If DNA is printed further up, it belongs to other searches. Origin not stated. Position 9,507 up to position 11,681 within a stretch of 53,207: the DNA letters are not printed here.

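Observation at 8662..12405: Unnamed three-gene operon (EEP phosphodiesterase, 624-aa TIM-barrel-like protein, deoxyribosyltransferase-like protein): candidate nucleotide-directed defence system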

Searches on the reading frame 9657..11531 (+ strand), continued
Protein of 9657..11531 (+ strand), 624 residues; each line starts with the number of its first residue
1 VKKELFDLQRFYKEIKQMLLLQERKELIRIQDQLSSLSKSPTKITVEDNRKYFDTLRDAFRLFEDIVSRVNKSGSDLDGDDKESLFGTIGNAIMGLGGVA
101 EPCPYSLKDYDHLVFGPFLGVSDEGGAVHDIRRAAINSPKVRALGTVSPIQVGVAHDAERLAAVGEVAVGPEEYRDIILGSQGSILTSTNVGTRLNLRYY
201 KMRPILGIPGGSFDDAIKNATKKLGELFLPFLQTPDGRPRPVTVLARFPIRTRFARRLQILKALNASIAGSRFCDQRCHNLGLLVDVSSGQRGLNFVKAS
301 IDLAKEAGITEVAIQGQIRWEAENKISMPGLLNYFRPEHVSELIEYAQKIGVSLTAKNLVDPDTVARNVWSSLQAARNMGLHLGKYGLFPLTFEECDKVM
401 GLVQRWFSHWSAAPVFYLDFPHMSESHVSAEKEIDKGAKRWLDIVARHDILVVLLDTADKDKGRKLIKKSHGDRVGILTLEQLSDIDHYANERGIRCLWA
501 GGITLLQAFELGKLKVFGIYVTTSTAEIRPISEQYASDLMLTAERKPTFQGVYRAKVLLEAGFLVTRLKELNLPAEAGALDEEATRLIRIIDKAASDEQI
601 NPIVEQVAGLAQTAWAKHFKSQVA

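Call 38: search_solved_structures(query=A1, max_evalue=10, show_alignments=3)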
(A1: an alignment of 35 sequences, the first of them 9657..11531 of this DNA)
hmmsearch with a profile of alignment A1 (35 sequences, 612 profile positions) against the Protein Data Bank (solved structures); distinct sequences matched with E-value up to 10: 9.
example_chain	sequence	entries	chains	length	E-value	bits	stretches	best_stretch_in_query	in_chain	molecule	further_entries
8kac_A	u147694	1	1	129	0.077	14.7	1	418-481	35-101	De novo design protein -NX1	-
8zo8_QA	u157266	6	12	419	0.49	12.1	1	499-557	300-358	Cytochrome b-c1 complex subunit 2, mitochondrial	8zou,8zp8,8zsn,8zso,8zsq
8zos_E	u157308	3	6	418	0.53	11.9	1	499-557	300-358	Cytochrome b-c1 complex subunit 2, mitochondrial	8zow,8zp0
8ugd_3B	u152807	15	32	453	0.56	11.9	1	499-557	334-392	Cytochrome b-c1 complex subunit 2, mitochondrial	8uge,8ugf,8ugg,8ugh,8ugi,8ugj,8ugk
7o37_B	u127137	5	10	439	0.59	11.8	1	499-556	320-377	Cytochrome b-c1 complex subunit 2, mitochondrial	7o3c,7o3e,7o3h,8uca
2gl2_A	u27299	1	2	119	0.59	11.8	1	9-95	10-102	adhesion A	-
5gup_v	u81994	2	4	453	0.61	11.8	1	499-557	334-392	Cytochrome b-c1 complex subunit 2, mitochondrial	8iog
8iao_AB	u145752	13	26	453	0.61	11.7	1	499-556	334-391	Cytochrome b-c1 complex subunit 2, mitochondrial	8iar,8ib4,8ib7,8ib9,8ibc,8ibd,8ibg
3etw_A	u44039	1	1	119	1.1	10.9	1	9-95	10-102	Adhesin A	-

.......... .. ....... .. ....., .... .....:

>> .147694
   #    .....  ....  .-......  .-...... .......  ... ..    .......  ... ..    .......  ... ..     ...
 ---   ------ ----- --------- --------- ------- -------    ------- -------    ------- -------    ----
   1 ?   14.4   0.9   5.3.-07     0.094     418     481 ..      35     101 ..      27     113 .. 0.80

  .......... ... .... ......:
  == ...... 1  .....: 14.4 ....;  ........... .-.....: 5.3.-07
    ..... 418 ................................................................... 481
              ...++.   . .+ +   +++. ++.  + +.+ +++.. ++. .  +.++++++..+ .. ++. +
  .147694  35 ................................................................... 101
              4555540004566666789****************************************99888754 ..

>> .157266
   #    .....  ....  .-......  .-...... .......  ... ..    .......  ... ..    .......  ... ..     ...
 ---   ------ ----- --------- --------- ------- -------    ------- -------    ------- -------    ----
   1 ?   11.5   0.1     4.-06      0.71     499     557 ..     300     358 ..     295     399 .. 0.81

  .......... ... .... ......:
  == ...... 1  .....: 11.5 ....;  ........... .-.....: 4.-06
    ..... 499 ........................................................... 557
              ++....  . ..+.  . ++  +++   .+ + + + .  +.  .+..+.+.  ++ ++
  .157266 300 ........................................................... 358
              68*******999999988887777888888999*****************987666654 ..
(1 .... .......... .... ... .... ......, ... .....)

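Call 39: fold_search(model_id=the predicted structure, library=pdb)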
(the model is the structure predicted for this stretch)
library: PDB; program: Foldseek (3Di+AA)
matches with E <= 10: 1559; with E <= 0.001: 36
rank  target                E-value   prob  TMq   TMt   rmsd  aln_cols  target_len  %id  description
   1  4rc1_F                4.8e-07  1.00  0.23  0.54  18.9       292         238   16  Structure of the methanofuran/methanopterin biosynthetic enzyme MJ1099 from Methanocaldococcus jannaschii with PRPP (released 2014-11-12)
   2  4rc1_C                1.6e-06  1.00  0.23  0.58  18.2       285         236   15  Structure of the methanofuran/methanopterin biosynthetic enzyme MJ1099 from Methanocaldococcus jannaschii with PRPP (released 2014-11-12)
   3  4rc1_B                1.7e-06  1.00  0.23  0.56  19.0       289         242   16  Structure of the methanofuran/methanopterin biosynthetic enzyme MJ1099 from Methanocaldococcus jannaschii with PRPP (released 2014-11-12)
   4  4rc1_A                1.7e-06  1.00  0.23  0.56  18.8       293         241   16  Structure of the methanofuran/methanopterin biosynthetic enzyme MJ1099 from Methanocaldococcus jannaschii with PRPP (released 2014-11-12)
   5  4u9p_A                3.1e-06  1.00  0.22  0.58  18.1       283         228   16  Structure of the methanofuran/methanopterin biosynthetic enzyme MJ1099 from Methanocaldococcus jannaschii (released 2014-11-12)
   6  4rc1_H                5.8e-06  1.00  0.23  0.58  18.1       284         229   16  Structure of the methanofuran/methanopterin biosynthetic enzyme MJ1099 from Methanocaldococcus jannaschii with PRPP (released 2014-11-12)
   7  8gel_A                1.2e-04  0.72  0.10  0.12  33.3       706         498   11  Cryo-EM structure of synthetic tetrameric building block sC4 (released 2024-03-13)
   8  1q7q_B                1.8e-04  0.82  0.12  0.14  32.6       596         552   10  Cobalamin-dependent methionine synthase (1-566) from T. maritima (Oxidized, Orthorhombic) (released 2004-03-23)
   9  1veo_A                1.9e-04  1.00  0.18  0.22  22.9       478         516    8  Crystal Structure Analysis of Y164F/maltose of Bacillus cereus Beta-Amylase at pH 4.6 (released 2005-05-24)
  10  1vep_A                2.0e-04  1.00  0.19  0.22  23.0       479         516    7  Crystal Structure Analysis of Triple (T47M/Y164E/T328N)/maltose of Bacillus cereus Beta-Amylase at pH 6.5 (released 2005-05-24)
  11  1ven                  2.1e-04  1.00  0.19  0.22  23.0       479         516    7  Crystal Structure Analysis of Y164E/maltose of Bacilus cereus Beta-amylase at pH 4.6 (released 2005-05-24)
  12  1itc_A                2.6e-04  1.00  0.18  0.21  21.9       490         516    8  Beta-Amylase from Bacillus cereus var. mycoides Complexed with Maltopentaose (released 2003-05-27)
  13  5urq_E                2.9e-04  1.00  0.19  0.31  18.8       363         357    7  Crystal Structure of the Catalytic Domain of the Inosine Monophosphate Dehydrogenase from Campylobacter jejuni in the  (released 2017-03-01)
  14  1zfj                  2.9e-04  0.99  0.18  0.23  21.5       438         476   10  INOSINE MONOPHOSPHATE DEHYDROGENASE (IMPDH; EC 1.1.1.205) FROM STREPTOCOCCUS PYOGENES (released 2000-03-29)
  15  1v5x_A                3.0e-04  1.00  0.18  0.49  19.4       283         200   13  Crystal structure of Phosphoribosyl anthranilate isomerase from Thermus Thermophilus (released 2003-12-23)
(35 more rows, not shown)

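Call 46: search_protein_families(library=pfam, alignment_id=A1, max_evalue=0.01)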
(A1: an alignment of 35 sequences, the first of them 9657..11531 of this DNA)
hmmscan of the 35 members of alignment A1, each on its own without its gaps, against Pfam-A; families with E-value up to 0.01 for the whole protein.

A. member 1, window:9657-11531:+ (624 aa): 2 families
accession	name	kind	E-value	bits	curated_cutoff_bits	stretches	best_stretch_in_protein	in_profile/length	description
PF10566.15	Glyco_hydro_97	-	2.1e-05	24.5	32.5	0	297-383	36-124/275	Glycoside hydrolase 97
PF04476.19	4HFCP_synth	-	0.003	17.8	22.4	1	332-507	32-191/228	4-HFC-P synthase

B. families by the number of members that match (of 35 scanned): 2 families
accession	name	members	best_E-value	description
PF10566.15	Glyco_hydro_97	8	1.8e-06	Glycoside hydrolase 97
PF04476.19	4HFCP_synth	4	0.00022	4-HFC-P synthase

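Call 47: search_protein_families(library=padloc, proteins=[L022:6204-7103:+, L010:2070-3806:+, L040:6748-7983:+, L010:7484-9430:+, L040:5068-6156:+, L040:6137-6745:+, L046:10832-12523:+, L024:4361-6652:-, L042:6445-7917:+, L019:11573-12517:+], max_evalue=0.01)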
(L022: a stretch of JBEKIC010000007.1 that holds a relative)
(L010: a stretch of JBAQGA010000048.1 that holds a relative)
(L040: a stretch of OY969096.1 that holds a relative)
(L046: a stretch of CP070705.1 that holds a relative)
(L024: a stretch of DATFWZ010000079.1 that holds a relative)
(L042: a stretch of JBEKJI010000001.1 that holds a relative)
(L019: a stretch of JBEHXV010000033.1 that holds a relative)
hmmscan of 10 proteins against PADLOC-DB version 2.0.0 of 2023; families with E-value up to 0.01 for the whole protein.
L022:6204-7103:+ (299 aa): 0 families

L010:2070-3806:+ (578 aa): 2 families
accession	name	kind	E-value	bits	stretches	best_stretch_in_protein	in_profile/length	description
PDLC02707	PbeA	-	0.00054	16.7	0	466-515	134-183/672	PbeA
PDLC03829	ZacB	-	0.0049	13.8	0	469-514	297-340/586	-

L040:6748-7983:+ (411 aa): 0 families

L010:7484-9430:+ (648 aa): 1 family
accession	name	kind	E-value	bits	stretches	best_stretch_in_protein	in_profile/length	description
PDLC03017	trypsin-like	-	2.1e-13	47.8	2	29-274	19-238/611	-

L040:5068-6156:+ (362 aa): 0 families

L040:6137-6745:+ (202 aa): 0 families

L046:10832-12523:+ (563 aa): 0 families

L024:4361-6652:- (763 aa): 4 families
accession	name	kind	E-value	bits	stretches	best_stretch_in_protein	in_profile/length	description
PDLC03010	nacht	-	1.6e-12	45.3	1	78-354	62-363/378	-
PDLC02960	RT-Protease_XI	-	2.7e-08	31.2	1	163-359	349-501/506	single gene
PDLC02959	RT-Protease_XI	-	9.1e-07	26.1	1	163-356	351-502/510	single gene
PDLC04593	PDC-M35A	-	0.00036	18.4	0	149-274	10-124/216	-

L042:6445-7917:+ (490 aa): 10 families
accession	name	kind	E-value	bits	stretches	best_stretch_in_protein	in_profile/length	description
PDLC01447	Cas4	-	3.3e-10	38.7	1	2-216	3-160/161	"CAS-I,CAS-II,CAS-III,CAS-IV,CAS-V,CAS-VI; acquisition_associated"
PDLC00943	Cas4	-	4.2e-10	37.8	1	102-214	67-179/180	CRISPR-associated protein Cas4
PDLC01250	Cas4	-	5.6e-10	37.8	1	100-214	59-168/168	"CAS-I,CAS-II,CAS-III,CAS-IV,CAS-V,CAS-VI; acquisition_associated"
PDLC00944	Cas4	-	3e-07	28.8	1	103-214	66-177/177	Cas4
PDLC00059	DruK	-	9.2e-07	26.3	1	102-174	125-197/326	PD-(D/E)XK nuclease superfamily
PDLC01611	Cas4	-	9.8e-07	27.2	1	107-214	55-157/158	"CAS-I,CAS-II,CAS-III,CAS-IV,CAS-V,CAS-VI; acquisition_associated"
PDLC00060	DruK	-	4.1e-05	21.1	1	101-174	141-213/347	PD-(D/E)XK nuclease superfamily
PDLC01772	Cas4b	-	0.002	16.6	1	118-215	69-163/164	-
PDLC01771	Cas4b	-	0.0027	15.9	1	118-215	67-160/162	-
PDLC02083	Cas4_II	-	0.0043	15.5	1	103-213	73-183/186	-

L019:11573-12517:+ (314 aa): 0 families

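Call 48: search_protein_families(library=pfam, proteins=[L022:6204-7103:+, L046:10832-12523:+, L024:4361-6652:-, L040:6137-6745:+, L047:4258-5112:+, L046:4763-5836:-, L006:12667-13146:+, L011:9807-12125:+], max_evalue=0.01)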
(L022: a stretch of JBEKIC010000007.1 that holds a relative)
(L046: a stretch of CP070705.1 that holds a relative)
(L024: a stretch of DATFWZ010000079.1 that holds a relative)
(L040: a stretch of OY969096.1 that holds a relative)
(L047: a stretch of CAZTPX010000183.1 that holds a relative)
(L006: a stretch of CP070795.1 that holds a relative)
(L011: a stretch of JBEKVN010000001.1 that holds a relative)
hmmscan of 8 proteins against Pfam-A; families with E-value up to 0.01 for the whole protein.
L022:6204-7103:+ (299 aa): 0 families

L046:10832-12523:+ (563 aa): 4 families
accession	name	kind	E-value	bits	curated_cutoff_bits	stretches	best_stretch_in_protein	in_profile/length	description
PF13860.13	FlgD_ig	-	4e-09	36.8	27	1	498-552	23-77/79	FlgD Ig-like domain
PF21959.2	DUF6923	-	1.9e-06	28.3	27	0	113-188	104-181/234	Repeat of unknown function (DUF6923)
PF18962.6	Por_Secre_tail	-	1e-05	26.1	27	1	482-560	4-74/75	Secretion system C-terminal sorting domain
PF05096.18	Glu_cyclase_2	-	0.00032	20.7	22.3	2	100-216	42-155/249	Glutamine cyclotransferase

L024:4361-6652:- (763 aa): 4 families
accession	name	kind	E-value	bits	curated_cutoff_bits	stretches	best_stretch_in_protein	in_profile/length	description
PF01223.29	Endonuclease_NS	-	2.9e-29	102.7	23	1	485-730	7-211/223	DNA/RNA non-specific endonuclease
PF13365.12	Trypsin_2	-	8.3e-19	69.2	27.6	1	164-340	1-144/144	Trypsin-like peptidase domain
PF10459.15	Peptidase_S46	-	9.2e-06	25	22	1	318-345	628-654/698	Peptidase S46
PF00089.32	Trypsin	-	8.9e-05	22.8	20.6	1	164-344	27-198/220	Trypsin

L040:6137-6745:+ (202 aa): 1 family
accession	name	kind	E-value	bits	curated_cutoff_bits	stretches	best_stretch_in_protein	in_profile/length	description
PF00300.27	His_Phos_1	-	3.2e-44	151.4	21.7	1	11-191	2-193/194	Histidine phosphatase superfamily (branch 1)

L047:4258-5112:+ (284 aa): 0 families

L046:4763-5836:- (357 aa): 2 families
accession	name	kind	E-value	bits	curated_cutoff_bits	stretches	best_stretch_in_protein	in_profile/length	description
PF00882.24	Zn_dep_PLPC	-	0.0012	19.2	26.8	1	5-190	1-119/167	Zinc dependent phospholipase C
PF02265.22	S1-P1_nuclease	-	0.002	18.5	29.5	1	17-166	12-134/258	S1/P1 Nuclease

L006:12667-13146:+ (159 aa): 0 families

L011:9807-12125:+ (772 aa): 0 families

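Call 58: find_related_loci(query=A1, collection=viral_contigs, flank=8000)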
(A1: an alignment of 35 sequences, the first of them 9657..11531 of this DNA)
Query A1 (624 aa) in viral_contigs; peptide patterns used: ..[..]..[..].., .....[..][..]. (x = any residue, [..] = any of these).
19 stretches matched a pattern, but none encodes a relative of the query by tblastn (E <= 1e-3).

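Call 61: search_protein_families(library=pfam, alignment_id=A3, max_evalue=0.00001)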
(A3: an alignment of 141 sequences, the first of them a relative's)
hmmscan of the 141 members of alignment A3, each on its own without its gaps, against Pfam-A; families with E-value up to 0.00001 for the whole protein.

A. member 1, L003:180-911:+ (243 aa): 2 families
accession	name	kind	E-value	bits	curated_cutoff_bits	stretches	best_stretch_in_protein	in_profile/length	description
PF18203.6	IPTL-CTERM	-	3.9e-10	39.8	20.8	1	215-240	3-28/28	IPTL-CTERM motif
PF16656.11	Pur_ac_phosph_N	-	2.7e-06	28.3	30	1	143-209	26-93/93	Purple acid Phosphatase, N-terminal domain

B. families by the number of members that match (of 141 scanned): 148 families (the first 25 are shown)
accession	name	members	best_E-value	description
PF01223.29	Endonuclease_NS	4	6.1e-36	DNA/RNA non-specific endonuclease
PF13365.12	Trypsin_2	4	1.9e-22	Trypsin-like peptidase domain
PF05199.19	GMC_oxred_C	3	4e-29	GMC oxidoreductase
PF01266.30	DAO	3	1.9e-10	FAD dependent oxidoreductase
PF00732.25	GMC_oxred_N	2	4.3e-24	GMC oxidoreductase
PF00665.32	rve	2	5.6e-24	Integrase core domain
PF03372.29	Exo_endo_phos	2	1.3e-23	Endonuclease/Exonuclease/phosphatase family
PF13289.12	SIR2_2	2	7e-22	SIR2-like domain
PF00072.30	Response_reg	2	9.7e-22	Response regulator receiver domain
PF12833.13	HTH_18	2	2.2e-19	Helix-turn-helix domain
PF00165.29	HTH_AraC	2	1.7e-18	Bacterial regulatory helix-turn-helix proteins, AraC family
PF13276.12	HTH_21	2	3.2e-17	HTH-like domain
PF02687.27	FtsX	2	3.2e-15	FtsX-like permease C-terminal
PF13482.12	RNase_H_2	2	1.3e-14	RNase_H superfamily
PF07883.17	Cupin_2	2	2.2e-13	Cupin domain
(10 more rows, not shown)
